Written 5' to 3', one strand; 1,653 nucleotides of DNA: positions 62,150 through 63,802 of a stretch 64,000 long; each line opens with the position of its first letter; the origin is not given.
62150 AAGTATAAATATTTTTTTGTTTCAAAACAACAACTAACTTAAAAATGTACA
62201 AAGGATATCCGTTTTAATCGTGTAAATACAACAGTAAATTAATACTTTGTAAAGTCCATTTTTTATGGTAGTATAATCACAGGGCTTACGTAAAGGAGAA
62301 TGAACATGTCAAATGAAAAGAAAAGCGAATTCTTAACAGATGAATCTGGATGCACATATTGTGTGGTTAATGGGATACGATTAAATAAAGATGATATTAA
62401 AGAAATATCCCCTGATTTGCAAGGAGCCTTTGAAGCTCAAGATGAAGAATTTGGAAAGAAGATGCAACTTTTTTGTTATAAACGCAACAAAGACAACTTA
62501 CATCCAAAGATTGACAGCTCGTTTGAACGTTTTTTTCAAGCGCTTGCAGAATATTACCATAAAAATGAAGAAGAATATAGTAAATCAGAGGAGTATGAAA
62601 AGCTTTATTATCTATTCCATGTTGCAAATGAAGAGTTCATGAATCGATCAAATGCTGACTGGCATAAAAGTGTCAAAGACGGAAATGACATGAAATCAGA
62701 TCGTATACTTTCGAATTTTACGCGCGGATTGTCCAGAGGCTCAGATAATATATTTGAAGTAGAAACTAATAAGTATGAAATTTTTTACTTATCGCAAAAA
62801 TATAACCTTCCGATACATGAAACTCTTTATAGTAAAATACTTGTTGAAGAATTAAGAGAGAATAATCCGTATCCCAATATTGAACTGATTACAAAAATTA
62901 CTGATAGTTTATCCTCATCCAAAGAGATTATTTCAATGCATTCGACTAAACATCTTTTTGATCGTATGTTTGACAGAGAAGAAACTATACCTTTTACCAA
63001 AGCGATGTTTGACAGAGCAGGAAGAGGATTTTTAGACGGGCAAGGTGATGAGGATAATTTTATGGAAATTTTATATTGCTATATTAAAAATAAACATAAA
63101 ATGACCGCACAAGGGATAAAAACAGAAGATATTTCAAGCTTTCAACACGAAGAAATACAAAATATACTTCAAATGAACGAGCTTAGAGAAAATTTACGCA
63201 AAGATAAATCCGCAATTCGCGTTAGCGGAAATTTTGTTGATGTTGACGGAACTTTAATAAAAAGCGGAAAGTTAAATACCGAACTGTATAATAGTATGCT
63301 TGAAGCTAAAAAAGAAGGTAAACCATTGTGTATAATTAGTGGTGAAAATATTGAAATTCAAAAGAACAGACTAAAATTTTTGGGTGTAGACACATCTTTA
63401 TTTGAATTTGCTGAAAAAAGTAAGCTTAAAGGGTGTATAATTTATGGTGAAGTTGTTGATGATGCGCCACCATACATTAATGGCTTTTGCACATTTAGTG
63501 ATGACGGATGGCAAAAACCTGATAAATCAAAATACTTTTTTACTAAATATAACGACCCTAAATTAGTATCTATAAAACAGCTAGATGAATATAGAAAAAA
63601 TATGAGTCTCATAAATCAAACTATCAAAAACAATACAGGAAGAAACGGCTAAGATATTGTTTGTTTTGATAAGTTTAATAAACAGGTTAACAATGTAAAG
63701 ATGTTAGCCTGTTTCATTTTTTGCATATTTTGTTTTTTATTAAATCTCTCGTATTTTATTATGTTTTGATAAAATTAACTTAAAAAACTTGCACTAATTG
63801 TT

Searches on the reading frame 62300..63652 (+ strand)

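Call 15: search_protein_families(library=ncbifam, proteins=[window:62300-63652:+])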
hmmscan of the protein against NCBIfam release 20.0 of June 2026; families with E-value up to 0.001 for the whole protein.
window:62300-63652:+ (450 aa): 1 family
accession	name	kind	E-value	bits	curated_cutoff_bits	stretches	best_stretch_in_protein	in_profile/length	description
NF002245.0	PRK01158.1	equivalog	0.00056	19.3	198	0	312-443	7-125/233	phosphoglycolate phosphatase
